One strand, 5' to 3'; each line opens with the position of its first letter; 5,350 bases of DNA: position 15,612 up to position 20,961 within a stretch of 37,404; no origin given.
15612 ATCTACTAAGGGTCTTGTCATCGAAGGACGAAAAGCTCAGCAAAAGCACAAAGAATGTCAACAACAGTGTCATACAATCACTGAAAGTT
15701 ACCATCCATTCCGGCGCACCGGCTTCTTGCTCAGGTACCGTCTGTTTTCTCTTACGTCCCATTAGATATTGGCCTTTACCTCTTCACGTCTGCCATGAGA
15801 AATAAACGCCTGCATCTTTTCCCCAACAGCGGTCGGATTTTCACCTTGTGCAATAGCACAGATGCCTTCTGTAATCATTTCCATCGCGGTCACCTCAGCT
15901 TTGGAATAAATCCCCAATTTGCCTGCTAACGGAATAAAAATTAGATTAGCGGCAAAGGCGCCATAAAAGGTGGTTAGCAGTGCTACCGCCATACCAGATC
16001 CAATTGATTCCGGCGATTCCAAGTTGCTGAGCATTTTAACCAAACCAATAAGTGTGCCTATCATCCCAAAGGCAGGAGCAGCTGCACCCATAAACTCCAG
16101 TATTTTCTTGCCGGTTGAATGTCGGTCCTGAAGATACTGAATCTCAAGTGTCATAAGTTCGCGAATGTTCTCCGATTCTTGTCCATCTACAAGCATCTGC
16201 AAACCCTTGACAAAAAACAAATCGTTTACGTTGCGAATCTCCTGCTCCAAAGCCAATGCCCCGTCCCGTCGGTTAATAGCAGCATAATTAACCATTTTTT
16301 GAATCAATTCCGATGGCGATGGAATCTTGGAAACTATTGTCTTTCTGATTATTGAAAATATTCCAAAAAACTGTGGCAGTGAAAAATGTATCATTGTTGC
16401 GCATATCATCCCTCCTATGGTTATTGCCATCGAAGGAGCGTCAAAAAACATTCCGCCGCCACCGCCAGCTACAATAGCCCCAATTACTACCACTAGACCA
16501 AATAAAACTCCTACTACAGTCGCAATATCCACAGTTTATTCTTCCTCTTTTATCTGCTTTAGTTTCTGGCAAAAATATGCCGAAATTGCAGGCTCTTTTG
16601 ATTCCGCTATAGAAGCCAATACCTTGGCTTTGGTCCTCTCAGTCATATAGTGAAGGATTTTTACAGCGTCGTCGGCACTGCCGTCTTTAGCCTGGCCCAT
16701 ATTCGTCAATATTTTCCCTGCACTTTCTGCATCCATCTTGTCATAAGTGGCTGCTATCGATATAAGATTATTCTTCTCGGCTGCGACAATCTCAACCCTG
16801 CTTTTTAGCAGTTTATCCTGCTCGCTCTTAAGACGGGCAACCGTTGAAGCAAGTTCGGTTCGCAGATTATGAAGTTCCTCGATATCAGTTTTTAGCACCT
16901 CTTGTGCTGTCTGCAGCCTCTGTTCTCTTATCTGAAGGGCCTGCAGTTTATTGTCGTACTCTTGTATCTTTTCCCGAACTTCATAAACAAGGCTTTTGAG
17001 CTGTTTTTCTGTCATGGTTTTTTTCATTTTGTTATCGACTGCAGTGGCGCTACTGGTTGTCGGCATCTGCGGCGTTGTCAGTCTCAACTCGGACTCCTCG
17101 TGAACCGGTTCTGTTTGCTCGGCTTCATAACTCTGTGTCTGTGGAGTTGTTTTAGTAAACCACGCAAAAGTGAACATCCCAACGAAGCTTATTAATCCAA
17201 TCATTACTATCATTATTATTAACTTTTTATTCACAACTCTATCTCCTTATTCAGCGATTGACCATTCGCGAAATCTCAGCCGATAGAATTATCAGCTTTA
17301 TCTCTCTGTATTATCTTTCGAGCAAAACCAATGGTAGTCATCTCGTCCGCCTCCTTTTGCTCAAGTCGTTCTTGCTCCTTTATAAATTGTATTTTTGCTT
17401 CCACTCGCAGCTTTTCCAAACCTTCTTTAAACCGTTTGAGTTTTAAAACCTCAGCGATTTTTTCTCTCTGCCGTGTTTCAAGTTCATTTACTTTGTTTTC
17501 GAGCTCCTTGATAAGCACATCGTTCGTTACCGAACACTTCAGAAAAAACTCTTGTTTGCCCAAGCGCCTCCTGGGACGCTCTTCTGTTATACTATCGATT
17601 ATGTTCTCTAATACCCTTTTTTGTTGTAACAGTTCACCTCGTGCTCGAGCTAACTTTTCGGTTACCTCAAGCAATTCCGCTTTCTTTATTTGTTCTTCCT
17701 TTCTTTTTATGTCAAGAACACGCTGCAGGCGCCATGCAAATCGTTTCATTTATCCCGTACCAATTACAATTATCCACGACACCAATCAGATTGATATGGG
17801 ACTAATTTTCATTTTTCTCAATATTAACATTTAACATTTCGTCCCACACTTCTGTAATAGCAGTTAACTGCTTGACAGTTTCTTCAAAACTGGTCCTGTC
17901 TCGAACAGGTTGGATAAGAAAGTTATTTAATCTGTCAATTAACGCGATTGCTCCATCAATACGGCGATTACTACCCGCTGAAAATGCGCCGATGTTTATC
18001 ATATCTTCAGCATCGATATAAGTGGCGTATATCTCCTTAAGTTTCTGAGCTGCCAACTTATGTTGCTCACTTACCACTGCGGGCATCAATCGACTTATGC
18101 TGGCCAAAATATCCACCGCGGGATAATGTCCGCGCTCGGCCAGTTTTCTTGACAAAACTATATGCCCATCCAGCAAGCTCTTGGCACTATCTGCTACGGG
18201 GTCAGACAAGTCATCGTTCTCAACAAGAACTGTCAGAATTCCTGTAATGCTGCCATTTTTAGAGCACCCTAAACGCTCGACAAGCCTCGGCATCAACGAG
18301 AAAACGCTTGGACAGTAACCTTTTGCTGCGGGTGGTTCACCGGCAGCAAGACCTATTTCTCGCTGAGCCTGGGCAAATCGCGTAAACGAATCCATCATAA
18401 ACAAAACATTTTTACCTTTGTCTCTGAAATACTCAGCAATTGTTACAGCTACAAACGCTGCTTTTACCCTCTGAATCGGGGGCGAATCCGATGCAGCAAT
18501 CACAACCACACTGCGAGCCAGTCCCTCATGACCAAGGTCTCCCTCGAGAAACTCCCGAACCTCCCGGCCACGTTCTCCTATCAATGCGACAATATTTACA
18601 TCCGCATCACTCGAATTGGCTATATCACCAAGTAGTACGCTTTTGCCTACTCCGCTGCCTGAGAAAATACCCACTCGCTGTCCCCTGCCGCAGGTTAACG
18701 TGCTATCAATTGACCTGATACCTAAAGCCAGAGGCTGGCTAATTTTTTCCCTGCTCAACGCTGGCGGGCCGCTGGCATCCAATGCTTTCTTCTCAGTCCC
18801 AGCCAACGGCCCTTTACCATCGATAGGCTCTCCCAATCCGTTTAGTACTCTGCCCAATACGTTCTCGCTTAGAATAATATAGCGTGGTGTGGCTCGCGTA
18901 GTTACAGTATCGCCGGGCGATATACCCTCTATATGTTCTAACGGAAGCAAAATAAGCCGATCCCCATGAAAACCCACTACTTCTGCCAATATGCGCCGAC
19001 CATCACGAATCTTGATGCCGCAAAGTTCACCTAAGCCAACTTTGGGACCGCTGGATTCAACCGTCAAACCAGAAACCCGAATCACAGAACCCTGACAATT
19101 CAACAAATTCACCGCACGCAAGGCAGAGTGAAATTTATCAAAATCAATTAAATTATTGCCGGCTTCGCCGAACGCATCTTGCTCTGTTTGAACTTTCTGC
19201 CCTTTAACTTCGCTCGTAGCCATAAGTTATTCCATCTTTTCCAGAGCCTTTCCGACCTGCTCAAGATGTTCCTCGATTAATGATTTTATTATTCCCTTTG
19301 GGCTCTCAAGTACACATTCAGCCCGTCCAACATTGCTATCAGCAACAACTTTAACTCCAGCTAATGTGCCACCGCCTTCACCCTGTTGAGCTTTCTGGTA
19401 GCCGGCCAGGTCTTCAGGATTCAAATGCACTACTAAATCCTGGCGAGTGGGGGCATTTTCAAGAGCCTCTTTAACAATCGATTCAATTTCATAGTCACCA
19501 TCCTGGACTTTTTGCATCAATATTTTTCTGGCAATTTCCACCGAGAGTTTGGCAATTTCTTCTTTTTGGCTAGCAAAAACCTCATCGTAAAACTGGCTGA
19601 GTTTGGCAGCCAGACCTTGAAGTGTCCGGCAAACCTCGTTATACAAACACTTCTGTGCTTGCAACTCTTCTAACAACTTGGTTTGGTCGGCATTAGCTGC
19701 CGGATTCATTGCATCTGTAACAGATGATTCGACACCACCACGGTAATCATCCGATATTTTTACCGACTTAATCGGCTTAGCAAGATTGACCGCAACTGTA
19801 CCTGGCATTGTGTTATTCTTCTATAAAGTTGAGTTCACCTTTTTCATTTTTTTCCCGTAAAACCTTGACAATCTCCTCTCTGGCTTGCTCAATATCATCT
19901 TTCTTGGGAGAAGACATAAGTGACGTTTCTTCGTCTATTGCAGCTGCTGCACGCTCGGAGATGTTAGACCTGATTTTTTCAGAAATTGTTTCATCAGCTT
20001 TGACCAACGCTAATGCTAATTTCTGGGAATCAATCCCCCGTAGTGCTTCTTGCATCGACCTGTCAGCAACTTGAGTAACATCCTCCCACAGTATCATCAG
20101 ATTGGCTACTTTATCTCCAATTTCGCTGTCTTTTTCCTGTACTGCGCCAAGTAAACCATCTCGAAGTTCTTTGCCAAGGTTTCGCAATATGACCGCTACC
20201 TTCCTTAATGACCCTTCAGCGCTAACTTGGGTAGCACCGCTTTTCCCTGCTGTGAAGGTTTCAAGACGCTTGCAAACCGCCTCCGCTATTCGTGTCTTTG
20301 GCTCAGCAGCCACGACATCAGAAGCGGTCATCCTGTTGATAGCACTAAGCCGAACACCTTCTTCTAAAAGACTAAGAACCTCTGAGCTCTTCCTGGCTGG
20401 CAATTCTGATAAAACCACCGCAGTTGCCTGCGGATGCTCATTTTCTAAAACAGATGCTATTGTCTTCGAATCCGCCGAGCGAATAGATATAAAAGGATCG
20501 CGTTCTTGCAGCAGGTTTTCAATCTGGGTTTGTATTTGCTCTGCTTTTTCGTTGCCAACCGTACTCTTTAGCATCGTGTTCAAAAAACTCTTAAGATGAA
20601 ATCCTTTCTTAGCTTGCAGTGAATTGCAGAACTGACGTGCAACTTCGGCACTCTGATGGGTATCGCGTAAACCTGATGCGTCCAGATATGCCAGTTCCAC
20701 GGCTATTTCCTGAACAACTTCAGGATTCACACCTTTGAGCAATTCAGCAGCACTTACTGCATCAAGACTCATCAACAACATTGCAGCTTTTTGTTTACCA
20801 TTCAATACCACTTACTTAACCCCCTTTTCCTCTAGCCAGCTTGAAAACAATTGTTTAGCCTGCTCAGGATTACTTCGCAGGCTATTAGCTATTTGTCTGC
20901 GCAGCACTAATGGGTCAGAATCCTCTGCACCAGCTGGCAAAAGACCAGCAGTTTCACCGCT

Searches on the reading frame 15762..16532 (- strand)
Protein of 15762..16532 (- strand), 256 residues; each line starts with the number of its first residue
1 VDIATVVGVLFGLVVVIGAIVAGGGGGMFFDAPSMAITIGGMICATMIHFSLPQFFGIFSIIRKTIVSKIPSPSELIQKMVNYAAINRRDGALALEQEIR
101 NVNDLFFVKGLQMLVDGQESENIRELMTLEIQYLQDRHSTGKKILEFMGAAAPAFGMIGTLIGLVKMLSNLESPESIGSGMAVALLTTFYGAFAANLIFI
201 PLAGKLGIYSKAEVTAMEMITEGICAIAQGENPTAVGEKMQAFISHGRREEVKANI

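Call 11: search_protein_families(library=pfam, proteins=[window:15762-16532:-], max_evalue=0.001)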
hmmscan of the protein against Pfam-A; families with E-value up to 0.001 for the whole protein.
window:15762-16532:- (256 aa): 1 family
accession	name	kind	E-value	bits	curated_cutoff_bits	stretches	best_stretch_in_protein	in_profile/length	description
PF01618.21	MotA_ExbB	-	5.2e-30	104.2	22.9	1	100-219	3-127/127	MotA/TolQ/ExbB proton channel family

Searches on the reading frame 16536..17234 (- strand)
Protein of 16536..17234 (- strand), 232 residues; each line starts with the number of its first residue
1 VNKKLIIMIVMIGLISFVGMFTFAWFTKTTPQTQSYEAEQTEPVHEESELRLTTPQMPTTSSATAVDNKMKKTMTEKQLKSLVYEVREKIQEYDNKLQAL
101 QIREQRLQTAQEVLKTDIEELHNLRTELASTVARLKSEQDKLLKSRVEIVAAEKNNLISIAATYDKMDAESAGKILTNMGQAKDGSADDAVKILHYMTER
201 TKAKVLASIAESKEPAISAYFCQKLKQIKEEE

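Call 11: search_protein_families(library=pfam, proteins=[window:16536-17234:-], max_evalue=0.001)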
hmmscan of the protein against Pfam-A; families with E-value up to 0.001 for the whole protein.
window:16536-17234:- (232 aa): 0 families

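Call 38: search_protein_families(library=pfam, proteins=[window:16536-17234:-], max_evalue=1)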
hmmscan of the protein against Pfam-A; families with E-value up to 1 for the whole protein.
window:16536-17234:- (232 aa): 8 families
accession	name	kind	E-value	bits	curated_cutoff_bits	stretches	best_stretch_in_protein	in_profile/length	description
PF03448.22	MgtE_N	-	0.0087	17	25.9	1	166-214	48-90/102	MgtE intracellular N domain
PF14739.11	DUF4472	-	0.028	15.5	26.6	1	66-149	13-96/107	Domain of unknown function (DUF4472)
PF10805.13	DUF2730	-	0.095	13.2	24.9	1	67-147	22-101/102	Protein of unknown function (DUF2730)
PF11068.13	YlqD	-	0.37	11.6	27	1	70-146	9-83/131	YlqD protein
PF14712.11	Snapin_Pallidin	-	0.51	11.3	29.6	1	86-151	11-73/89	Snapin/Pallidin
PF01486.22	K-box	-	0.51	11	30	0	89-157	14-81/93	K-box region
PF21408.2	MTR4-like_stalk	-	0.56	10.9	24.2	1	78-134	12-58/64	Exosome RNA helicase MTR4-like, stalk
PF08552.16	Kei1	-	0.82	9.8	25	1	16-73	88-144/181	Inositolphosphorylceramide synthase subunit Kei1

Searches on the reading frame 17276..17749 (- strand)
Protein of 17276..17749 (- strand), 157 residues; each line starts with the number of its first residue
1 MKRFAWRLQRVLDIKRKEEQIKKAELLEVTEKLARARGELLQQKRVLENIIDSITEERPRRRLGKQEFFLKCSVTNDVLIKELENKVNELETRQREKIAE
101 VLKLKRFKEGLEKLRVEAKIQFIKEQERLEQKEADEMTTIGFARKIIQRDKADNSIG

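Call 11: search_protein_families(library=pfam, proteins=[window:17276-17749:-], max_evalue=0.001)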
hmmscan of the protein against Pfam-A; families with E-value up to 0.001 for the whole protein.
window:17276-17749:- (157 aa): 0 families

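Call 38: search_protein_families(library=pfam, proteins=[window:17276-17749:-], max_evalue=1)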
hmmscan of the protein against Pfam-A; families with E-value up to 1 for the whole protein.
window:17276-17749:- (157 aa): 6 families
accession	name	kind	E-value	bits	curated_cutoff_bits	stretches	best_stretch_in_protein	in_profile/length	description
PF02050.21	FliJ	-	0.0012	19.5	28.4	1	31-140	5-121/123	Flagellar FliJ protein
PF18977.5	DUF5713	-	0.021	15.6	27.3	1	42-103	24-85/107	Family of unknown function (DUF5713)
PF19635.4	DUF6138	-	0.034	13.4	25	1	4-100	115-205/551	Family of unknown function (DUF6138)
PF25151.1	TPR_Trm732_C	-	0.088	13.1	27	1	58-101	28-73/159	Trm732, C-terminal TPR repeats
PF22457.1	PpPFK_gamma-like_C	-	0.17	12.1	27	1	11-109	36-124/158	ATP-dependent 6-phosphofructokinase subunit gamma, C-terminal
PF01939.22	NucS_C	-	0.22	12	24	1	76-131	34-90/124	Endonuclease NucS C-terminal domain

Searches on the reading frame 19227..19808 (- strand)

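Call 38: search_protein_families(library=pfam, proteins=[window:19227-19808:-], max_evalue=1)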
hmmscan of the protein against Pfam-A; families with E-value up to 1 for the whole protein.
window:19227-19808:- (193 aa): 3 families
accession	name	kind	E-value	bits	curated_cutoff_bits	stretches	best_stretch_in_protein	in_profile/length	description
PF02108.21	FliH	-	7.9e-15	55.4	24.1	1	59-184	3-127/128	Flagellar assembly protein FliH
PF05746.21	DALR_1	-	0.056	14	22.3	1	50-86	51-87/117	DALR anticodon binding domain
PF10368.14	YkyA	-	0.86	9.7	28.8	0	43-94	7-61/186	Putative cell-wall binding lipoprotein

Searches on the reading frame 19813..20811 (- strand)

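Call 38: search_protein_families(library=pfam, proteins=[window:19813-20811:-], max_evalue=1)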
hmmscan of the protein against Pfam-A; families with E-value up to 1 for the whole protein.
window:19813-20811:- (332 aa): 8 families
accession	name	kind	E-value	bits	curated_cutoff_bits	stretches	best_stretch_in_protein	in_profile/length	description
PF01706.21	FliG_C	-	3.7e-25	88.7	23.3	1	224-328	3-107/108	FliG C-terminal domain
PF14841.11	FliG_M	-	1.6e-17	63.9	25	2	116-187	2-73/76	FliG middle domain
PF14842.11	FliG_N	-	1.6e-15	58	25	1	3-103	2-101/104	FliG N-terminal domain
PF03448.22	MgtE_N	-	2.1e-06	28.6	25.9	1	116-167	4-55/102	MgtE intracellular N domain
PF06513.16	DUF1103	-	0.0027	17.8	25.2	1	175-322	32-180/215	Repeat of unknown function (DUF1103)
PF16702.10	DUF5063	-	0.014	16.2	27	0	51-82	7-38/167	Domain of unknown function (DUF5063)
PF11106.13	YjbE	-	0.058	14.1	27.9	1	154-207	7-58/79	Exopolysaccharide production protein YjbE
PF15966.10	F-box_4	-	0.21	11.9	32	1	28-71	8-48/116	F-box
